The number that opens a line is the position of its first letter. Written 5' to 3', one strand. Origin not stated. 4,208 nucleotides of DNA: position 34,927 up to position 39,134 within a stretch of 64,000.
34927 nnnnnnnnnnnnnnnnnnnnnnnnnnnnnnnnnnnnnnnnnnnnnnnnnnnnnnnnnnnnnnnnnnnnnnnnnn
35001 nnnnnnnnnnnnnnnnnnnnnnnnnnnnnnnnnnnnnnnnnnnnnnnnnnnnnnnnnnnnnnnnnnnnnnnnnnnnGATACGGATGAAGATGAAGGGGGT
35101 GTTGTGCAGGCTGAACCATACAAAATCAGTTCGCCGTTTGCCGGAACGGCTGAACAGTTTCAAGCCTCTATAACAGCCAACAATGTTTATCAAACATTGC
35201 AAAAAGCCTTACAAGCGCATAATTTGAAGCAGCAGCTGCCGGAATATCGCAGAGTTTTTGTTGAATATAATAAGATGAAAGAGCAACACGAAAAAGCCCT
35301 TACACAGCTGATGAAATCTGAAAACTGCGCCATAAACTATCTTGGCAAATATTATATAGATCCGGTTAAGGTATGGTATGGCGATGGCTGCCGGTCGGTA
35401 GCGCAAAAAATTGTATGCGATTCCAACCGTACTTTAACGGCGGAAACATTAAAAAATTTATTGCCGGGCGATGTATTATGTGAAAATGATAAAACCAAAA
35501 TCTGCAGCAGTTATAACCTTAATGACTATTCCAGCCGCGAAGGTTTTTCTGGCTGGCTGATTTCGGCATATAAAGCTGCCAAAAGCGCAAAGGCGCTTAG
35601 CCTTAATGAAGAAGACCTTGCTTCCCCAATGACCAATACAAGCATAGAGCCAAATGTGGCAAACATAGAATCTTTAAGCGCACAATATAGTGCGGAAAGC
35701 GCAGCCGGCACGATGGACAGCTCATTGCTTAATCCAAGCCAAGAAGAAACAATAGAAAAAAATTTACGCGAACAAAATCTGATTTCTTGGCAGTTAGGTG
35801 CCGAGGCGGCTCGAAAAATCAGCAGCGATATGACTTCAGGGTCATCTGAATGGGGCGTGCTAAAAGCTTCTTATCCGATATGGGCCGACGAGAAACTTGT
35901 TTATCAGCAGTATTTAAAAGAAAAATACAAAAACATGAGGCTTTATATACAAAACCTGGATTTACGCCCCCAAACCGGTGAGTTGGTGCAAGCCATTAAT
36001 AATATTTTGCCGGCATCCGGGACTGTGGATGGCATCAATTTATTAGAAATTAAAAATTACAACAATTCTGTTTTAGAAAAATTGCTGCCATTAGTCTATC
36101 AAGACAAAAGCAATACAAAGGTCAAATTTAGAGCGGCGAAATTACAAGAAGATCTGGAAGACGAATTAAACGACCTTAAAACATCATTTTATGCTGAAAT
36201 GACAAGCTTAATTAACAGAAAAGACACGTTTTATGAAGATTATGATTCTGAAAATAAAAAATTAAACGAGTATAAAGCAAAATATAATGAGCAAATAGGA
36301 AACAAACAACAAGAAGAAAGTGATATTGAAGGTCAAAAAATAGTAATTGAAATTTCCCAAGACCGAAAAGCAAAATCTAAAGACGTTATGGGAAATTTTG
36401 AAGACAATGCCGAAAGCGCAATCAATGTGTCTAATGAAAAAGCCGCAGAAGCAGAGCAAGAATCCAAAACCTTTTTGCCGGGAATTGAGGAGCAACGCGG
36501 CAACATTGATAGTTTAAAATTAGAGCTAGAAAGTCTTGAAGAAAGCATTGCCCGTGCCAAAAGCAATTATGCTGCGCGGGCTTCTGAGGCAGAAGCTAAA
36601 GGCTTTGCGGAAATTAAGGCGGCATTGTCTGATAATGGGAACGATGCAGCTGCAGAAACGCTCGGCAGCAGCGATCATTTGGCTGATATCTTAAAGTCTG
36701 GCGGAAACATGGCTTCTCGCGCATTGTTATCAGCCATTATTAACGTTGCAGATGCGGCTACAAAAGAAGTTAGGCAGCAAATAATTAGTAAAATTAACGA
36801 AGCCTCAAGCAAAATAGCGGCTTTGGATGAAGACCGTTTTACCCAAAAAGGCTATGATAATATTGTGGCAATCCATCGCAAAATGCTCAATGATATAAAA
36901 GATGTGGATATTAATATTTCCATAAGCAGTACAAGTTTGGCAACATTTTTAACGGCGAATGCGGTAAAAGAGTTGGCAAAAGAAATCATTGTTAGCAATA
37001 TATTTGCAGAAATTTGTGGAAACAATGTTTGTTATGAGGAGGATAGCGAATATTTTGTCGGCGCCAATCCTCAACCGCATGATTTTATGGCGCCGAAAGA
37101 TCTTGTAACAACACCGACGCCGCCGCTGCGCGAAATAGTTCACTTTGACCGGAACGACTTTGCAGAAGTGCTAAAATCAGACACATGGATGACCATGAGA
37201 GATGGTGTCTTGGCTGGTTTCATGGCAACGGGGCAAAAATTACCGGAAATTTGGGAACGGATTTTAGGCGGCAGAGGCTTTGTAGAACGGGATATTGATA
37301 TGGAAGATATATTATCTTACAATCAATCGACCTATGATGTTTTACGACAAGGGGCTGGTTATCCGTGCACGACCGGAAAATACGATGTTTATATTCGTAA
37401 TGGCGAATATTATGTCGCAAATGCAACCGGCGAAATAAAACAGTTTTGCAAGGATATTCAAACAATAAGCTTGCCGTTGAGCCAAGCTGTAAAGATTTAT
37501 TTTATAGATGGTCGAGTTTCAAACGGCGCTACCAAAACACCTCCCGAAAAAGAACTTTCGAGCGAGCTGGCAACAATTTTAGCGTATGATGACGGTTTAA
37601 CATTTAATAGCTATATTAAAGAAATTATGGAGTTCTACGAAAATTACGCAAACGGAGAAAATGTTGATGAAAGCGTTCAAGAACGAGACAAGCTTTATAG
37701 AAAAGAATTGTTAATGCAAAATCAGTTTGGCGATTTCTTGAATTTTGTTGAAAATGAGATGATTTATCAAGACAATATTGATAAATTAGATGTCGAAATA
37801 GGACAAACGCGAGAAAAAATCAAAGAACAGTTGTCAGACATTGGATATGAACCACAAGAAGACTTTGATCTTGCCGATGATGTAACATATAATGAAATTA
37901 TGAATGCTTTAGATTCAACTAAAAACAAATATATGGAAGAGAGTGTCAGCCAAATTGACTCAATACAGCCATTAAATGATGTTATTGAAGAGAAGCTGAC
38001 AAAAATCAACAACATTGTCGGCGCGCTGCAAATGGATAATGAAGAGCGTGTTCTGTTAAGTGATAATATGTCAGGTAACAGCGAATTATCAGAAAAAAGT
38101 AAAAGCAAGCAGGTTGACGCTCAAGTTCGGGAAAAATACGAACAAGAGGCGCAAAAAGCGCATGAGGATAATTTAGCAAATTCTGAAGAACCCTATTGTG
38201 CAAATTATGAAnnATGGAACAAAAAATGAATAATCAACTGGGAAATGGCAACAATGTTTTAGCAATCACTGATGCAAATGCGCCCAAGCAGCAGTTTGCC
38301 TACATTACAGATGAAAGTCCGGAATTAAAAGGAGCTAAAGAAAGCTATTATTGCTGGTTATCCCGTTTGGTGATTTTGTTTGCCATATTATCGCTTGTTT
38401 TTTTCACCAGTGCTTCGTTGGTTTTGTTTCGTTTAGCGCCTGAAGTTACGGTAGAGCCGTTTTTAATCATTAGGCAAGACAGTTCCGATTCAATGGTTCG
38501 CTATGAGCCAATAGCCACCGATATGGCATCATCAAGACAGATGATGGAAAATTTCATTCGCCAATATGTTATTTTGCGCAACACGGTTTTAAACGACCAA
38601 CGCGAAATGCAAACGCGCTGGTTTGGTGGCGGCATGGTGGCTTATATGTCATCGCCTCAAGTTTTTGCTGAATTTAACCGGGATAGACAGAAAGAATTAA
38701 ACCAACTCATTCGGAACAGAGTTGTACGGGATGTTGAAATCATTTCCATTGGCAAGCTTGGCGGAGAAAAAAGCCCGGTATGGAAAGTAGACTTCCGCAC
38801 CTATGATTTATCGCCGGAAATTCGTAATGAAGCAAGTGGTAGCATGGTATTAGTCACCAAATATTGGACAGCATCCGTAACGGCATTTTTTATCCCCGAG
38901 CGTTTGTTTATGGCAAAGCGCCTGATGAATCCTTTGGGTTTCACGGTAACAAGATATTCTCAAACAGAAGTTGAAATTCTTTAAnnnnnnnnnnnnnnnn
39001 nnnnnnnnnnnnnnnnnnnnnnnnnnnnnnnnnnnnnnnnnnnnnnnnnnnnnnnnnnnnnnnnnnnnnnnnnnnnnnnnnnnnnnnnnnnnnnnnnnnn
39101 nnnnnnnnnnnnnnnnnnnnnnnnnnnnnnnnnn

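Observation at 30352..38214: Block of four translationally coupled secreted helical proteins (608, 226, 418, 1374 aa) at the VirB5/VirB6 position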

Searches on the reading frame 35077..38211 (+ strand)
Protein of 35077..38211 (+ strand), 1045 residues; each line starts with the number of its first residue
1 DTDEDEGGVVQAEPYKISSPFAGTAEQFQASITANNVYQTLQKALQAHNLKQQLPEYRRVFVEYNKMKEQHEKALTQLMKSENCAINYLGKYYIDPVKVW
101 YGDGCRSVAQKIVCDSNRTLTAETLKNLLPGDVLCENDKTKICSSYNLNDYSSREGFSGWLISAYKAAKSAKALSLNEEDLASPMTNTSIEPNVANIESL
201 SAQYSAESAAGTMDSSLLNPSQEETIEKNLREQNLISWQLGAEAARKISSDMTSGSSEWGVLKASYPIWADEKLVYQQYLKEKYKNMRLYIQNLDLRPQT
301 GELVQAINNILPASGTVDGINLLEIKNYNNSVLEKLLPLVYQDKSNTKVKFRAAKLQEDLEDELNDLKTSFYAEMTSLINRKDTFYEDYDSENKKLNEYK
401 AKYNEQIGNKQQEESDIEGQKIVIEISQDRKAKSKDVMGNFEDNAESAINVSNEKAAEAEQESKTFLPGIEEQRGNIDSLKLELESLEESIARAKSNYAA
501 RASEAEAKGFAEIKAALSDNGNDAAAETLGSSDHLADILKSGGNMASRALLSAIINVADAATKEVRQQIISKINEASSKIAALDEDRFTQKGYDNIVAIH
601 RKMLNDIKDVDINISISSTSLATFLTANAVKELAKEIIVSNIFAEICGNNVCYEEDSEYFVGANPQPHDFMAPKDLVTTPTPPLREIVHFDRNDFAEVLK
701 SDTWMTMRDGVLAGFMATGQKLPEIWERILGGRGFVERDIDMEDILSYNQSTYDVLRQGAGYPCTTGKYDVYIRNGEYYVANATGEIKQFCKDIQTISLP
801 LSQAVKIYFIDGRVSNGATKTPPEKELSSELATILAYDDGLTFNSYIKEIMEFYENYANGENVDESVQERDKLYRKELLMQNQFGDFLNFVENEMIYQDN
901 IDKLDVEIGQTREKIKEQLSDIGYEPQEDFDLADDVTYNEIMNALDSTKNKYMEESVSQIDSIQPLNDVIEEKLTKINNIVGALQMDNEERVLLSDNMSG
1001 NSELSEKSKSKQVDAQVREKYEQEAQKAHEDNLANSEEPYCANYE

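Call 82: search_solved_structures(query=A8, max_evalue=10)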
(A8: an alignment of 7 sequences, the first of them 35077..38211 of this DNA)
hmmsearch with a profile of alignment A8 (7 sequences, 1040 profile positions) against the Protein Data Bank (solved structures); distinct sequences matched with E-value up to 10: 48.
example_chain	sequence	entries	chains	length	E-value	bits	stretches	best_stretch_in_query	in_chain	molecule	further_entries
7ki6_A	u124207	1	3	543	0.00098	20.5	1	426-512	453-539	Fusion glycoprotein F0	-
9sf4_Aa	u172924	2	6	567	0.0037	18.6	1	426-499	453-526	Fusion glycoprotein F0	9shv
7ki4_A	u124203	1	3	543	0.0051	18.1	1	428-512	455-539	Fusion glycoprotein F0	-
6tik_C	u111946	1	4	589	0.019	16.2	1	291-489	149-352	Capsid protein,Putative adhesin/invasin,Capsid protein,Factor H-binding protein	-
9shw_Aa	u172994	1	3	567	0.025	15.8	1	428-499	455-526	Fusion glycoprotein F0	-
4lin_A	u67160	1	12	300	0.035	15.4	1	362-499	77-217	Tail needle protein gp26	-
9v3e_A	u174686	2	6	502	0.076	14.2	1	428-490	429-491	Fusion glycoprotein F0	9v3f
7o97_A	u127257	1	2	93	0.082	14.1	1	432-503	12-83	hypothetical protein UY81_C0065G0003 from Candidatus Giovannonibacteria bacterium converte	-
5ejb_B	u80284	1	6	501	0.13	13.5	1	433-502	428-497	Fusion glycoprotein F0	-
5xg2_A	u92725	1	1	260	0.21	12.7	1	312-533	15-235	Chromosome partition protein Smc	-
6kos_A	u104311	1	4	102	0.26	12.5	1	318-402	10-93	SUWA (Super WA20)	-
7muc_AF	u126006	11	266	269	0.38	11.9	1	437-497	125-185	DotF | IcmG (DotF)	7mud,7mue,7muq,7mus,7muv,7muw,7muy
6cfe_A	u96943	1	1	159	0.55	11.4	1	303-394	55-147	Mutant of Apolipoprotein E3 (APO-E3)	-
6h9l_A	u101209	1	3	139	0.58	11.3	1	415-495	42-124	Uncharacterized protein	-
1gl2_C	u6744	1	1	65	0.63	11.2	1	433-486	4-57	VESICLE TRANSPORT V-SNARE PROTEIN VTI1-LIKE 1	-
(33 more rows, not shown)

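Call 83: search_protein_families(library=pfam, alignment_id=A8, max_evalue=0.1)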
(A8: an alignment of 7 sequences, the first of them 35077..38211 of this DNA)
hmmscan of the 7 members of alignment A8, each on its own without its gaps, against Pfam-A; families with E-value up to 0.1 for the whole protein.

A. member 1, window:35077-38211:+ (1045 aa): 1 family
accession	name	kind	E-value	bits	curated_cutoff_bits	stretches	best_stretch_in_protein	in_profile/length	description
PF22949.1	HRI2_3H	-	0.08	13.3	27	0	34-86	26-73/80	Heme-regulated eIF-2-alpha kinase, helical domain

B. families by the number of members that match (of 7 scanned): 5 families
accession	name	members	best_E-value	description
PF24922.1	ACBP4_C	1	0.0048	Acyl-CoA-binding domain-containing protein 4-6, C-terminal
PF08312.17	cwf21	1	0.037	cwf21 domain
PF05377.16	FlaC_arch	1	0.05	Flagella accessory protein C (FlaC)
PF22949.1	HRI2_3H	1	0.08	Heme-regulated eIF-2-alpha kinase, helical domain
PF16526.10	CLZ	1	0.081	C-terminal leucine zipper domain of cyclic nucleotide-gated channels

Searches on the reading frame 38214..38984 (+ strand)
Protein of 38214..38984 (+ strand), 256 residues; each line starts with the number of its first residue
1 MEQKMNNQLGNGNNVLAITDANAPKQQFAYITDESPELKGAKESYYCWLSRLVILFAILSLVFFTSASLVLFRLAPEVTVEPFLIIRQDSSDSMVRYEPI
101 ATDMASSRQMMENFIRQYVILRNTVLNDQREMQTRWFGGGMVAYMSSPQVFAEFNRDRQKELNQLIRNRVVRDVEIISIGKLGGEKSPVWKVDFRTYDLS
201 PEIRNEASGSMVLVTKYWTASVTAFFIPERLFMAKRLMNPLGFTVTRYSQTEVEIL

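Call 6: search_protein_families(library=pfam, proteins=[window:38214-38984:+], max_evalue=0.01)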
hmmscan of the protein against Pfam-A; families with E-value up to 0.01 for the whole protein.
window:38214-38984:+ (256 aa): 1 family
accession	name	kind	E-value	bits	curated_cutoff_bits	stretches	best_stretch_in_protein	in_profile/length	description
PF04335.19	VirB8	-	1.9e-16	61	23.2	1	53-252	20-212/213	VirB8 protein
